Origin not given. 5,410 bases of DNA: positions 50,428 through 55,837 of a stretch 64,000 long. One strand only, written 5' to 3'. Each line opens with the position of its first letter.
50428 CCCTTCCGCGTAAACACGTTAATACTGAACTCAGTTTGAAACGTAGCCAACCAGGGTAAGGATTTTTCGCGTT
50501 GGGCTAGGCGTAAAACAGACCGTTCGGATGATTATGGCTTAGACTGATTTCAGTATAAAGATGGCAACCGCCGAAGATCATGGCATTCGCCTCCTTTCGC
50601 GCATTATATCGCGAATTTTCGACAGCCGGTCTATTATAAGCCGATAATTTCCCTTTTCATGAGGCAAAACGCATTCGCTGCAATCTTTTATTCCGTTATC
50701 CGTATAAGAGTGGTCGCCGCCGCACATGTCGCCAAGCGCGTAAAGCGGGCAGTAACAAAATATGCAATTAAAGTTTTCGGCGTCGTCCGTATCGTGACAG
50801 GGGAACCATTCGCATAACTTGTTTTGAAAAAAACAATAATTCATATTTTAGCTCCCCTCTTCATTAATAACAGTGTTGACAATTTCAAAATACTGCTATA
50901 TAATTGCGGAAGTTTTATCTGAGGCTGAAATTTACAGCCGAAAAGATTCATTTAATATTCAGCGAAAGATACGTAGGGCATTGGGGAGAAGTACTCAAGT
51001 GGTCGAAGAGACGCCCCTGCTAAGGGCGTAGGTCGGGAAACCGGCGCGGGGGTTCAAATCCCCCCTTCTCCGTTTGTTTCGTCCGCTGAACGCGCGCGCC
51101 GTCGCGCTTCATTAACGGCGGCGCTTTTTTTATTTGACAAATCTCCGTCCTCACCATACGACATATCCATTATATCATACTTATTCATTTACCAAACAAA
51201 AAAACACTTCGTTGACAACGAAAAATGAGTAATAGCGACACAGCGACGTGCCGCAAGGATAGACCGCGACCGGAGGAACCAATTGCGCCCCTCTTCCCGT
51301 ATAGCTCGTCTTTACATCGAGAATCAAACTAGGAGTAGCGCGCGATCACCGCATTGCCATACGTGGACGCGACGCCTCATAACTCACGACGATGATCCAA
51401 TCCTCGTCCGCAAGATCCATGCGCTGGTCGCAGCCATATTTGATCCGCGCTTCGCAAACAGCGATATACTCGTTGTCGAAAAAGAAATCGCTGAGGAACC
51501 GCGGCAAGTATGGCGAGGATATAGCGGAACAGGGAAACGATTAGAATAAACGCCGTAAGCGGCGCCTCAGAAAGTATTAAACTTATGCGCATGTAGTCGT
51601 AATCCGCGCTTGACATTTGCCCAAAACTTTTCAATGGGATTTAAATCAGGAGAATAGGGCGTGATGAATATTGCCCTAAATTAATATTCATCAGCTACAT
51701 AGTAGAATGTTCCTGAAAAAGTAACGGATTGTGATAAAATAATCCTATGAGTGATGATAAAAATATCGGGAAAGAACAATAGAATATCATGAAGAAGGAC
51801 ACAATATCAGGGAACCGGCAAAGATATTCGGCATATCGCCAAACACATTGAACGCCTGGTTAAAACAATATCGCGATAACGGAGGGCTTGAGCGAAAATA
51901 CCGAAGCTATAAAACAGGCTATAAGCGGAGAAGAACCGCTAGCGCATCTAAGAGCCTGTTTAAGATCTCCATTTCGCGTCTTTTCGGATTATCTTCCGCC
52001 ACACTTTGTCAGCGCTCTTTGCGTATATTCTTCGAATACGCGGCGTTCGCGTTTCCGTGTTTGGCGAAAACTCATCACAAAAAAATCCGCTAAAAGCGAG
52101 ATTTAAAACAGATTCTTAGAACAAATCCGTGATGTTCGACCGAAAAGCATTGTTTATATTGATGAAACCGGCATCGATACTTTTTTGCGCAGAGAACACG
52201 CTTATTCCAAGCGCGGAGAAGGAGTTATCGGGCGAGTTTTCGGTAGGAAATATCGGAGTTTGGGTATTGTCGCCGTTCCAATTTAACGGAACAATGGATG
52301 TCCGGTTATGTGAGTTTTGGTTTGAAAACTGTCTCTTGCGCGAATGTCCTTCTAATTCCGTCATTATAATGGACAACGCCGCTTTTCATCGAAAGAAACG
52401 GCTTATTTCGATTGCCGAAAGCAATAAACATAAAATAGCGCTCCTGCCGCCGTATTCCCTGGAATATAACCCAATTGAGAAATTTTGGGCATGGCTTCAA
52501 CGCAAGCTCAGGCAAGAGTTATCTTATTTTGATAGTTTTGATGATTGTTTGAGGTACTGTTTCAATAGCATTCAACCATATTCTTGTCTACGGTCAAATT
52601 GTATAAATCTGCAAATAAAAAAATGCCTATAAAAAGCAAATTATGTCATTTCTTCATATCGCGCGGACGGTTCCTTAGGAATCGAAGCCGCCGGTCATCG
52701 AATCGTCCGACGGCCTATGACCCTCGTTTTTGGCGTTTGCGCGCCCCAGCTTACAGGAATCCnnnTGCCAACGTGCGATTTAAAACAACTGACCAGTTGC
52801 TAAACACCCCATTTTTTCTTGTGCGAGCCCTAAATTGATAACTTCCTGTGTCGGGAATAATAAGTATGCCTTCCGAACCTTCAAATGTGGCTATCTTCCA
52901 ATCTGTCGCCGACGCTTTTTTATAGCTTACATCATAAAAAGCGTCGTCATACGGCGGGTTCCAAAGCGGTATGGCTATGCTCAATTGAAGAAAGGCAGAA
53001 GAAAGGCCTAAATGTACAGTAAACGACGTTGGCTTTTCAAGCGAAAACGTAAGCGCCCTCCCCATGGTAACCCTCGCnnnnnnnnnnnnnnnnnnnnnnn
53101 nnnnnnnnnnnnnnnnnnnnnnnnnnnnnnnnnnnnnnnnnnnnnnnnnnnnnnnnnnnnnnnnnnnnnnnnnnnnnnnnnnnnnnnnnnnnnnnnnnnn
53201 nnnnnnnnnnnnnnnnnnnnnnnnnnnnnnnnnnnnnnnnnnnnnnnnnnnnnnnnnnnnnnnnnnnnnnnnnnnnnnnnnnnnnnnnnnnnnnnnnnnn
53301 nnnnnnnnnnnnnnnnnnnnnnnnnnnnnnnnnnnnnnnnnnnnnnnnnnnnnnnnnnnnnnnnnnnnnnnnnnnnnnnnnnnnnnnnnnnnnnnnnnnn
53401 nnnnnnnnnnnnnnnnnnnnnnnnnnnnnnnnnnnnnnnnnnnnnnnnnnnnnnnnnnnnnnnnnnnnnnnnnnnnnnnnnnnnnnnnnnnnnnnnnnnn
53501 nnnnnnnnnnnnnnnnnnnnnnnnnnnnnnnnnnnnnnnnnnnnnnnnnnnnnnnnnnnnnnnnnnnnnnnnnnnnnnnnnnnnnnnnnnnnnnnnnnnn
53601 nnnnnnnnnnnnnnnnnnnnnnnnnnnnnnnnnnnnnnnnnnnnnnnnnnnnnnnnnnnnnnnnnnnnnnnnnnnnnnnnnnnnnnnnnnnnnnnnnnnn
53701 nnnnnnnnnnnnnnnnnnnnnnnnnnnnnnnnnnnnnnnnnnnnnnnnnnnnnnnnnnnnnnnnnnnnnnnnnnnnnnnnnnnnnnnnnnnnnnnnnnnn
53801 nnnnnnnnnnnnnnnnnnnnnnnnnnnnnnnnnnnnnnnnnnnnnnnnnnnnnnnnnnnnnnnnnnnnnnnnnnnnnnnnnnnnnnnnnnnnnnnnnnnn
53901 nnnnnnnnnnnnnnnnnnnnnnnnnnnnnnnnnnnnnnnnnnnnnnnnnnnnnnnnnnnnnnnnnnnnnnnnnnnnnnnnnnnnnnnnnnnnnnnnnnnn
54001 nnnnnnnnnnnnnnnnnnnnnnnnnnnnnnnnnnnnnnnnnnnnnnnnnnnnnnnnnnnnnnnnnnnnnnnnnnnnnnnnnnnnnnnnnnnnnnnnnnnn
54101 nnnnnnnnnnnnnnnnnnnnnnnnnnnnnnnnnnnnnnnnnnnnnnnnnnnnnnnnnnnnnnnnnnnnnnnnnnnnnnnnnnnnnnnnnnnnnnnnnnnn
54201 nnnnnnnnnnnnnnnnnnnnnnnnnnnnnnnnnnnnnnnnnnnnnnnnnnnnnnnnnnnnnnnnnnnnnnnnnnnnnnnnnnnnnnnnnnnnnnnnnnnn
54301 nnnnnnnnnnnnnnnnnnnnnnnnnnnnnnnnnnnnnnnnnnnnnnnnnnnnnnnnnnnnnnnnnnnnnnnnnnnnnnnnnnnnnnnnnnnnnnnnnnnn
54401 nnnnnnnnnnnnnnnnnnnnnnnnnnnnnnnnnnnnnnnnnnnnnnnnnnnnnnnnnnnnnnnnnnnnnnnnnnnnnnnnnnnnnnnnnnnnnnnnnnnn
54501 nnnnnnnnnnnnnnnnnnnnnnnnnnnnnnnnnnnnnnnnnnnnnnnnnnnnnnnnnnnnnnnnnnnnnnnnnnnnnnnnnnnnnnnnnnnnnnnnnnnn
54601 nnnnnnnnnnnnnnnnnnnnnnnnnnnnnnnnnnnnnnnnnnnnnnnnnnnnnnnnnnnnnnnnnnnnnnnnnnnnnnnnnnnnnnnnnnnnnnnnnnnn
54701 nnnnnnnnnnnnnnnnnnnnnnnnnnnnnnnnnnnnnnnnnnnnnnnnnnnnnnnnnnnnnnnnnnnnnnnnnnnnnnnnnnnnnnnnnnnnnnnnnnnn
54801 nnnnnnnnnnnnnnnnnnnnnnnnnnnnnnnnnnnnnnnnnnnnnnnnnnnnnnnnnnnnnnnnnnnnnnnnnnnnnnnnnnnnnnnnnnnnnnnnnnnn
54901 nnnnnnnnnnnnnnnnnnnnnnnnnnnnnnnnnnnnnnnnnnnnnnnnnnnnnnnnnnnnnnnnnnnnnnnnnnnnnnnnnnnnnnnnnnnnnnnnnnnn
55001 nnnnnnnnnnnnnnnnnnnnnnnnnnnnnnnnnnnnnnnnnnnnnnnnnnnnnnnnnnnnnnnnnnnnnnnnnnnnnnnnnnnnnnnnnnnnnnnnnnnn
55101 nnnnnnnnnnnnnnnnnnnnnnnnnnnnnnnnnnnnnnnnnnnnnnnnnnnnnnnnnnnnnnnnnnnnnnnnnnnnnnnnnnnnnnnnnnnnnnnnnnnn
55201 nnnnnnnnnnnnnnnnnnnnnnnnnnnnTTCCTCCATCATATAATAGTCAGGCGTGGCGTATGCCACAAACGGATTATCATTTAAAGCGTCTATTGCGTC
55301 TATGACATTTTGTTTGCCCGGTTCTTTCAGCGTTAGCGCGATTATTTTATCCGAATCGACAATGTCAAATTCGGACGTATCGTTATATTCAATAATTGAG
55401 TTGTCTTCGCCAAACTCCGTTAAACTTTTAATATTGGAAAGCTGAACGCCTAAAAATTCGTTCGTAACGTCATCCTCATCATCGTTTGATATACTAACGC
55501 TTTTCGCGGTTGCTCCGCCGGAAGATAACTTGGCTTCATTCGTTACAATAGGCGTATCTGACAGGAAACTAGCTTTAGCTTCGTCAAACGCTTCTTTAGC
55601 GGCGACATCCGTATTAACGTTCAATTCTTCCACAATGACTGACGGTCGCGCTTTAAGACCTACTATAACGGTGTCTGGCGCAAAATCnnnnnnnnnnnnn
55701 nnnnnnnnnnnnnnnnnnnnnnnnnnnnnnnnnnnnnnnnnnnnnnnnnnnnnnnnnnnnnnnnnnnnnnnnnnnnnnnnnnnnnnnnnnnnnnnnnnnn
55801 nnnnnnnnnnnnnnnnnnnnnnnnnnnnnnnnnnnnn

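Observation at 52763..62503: Tandemly duplicated two-gene module: a secreted double-prodomain/FN3 protein plus a giant subtilase-RCC1-FN3 protein (2 intact copies, 1 decayed)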

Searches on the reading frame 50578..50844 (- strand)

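Call 54: search_protein_families(library=pfam, proteins=[window:50578-50844:-], max_evalue=1)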
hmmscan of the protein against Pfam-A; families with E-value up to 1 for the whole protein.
window:50578-50844:- (88 aa): 1 family
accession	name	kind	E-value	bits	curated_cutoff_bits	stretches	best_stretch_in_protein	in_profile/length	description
PF04071.17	zf-like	-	3.4e-27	94.6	27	1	3-83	2-80/82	Cysteine-rich small domain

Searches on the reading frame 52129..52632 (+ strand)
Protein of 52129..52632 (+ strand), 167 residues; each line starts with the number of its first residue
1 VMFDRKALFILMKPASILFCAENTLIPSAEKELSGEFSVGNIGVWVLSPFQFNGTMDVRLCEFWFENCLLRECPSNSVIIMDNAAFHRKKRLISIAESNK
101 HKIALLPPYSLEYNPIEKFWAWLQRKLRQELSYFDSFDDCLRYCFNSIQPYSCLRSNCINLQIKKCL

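Call 54: search_protein_families(library=pfam, proteins=[window:52129-52632:+], max_evalue=1)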
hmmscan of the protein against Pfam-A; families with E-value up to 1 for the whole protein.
window:52129-52632:+ (167 aa): 2 families
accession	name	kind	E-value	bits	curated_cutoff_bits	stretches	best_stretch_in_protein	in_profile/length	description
PF13358.12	DDE_3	-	4.8e-16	59.4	28.6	1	52-136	55-141/146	DDE superfamily endonuclease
PF07592.17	DDE_Tnp_ISAZ013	-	0.11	11.9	26.9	1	89-130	201-245/308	Rhodopirellula transposase DDE domain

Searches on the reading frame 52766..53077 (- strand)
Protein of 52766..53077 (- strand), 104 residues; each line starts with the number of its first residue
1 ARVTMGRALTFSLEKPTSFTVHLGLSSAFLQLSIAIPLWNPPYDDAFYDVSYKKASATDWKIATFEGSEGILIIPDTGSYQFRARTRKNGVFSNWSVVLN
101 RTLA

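Call 54: search_protein_families(library=pfam, proteins=[window:52766-53077:-], max_evalue=1)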
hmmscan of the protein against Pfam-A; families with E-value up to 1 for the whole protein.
seq(104 aa): 1 family
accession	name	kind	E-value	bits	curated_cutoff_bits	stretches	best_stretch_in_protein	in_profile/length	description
PF21605.3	CRLF2-like_D2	-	0.13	12.8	27.3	1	34-89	16-72/94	Cytokine receptor-like factor 2-like, D2 domain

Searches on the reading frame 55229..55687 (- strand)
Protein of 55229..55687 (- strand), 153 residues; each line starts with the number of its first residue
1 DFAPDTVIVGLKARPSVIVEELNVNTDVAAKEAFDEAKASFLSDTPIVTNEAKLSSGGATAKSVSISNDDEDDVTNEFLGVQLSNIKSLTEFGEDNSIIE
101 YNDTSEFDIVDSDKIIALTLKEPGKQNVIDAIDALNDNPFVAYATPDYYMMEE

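Call 18: search_protein_families(library=pfam, proteins=[window:55229-55687:-], max_evalue=10)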
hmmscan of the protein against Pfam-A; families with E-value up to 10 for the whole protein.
seq(153 aa): 2 families
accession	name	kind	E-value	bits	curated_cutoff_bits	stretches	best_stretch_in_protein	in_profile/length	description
PF22148.1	Fervidolysin_NPro-like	-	9.7e-05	23.1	21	2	112-146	46-80/81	Fervidolysin N-terminal prodomain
PF14363.11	AAA_assoc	-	0.0084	16.9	26.4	1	17-83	27-90/96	Domain associated at C-terminal with AAA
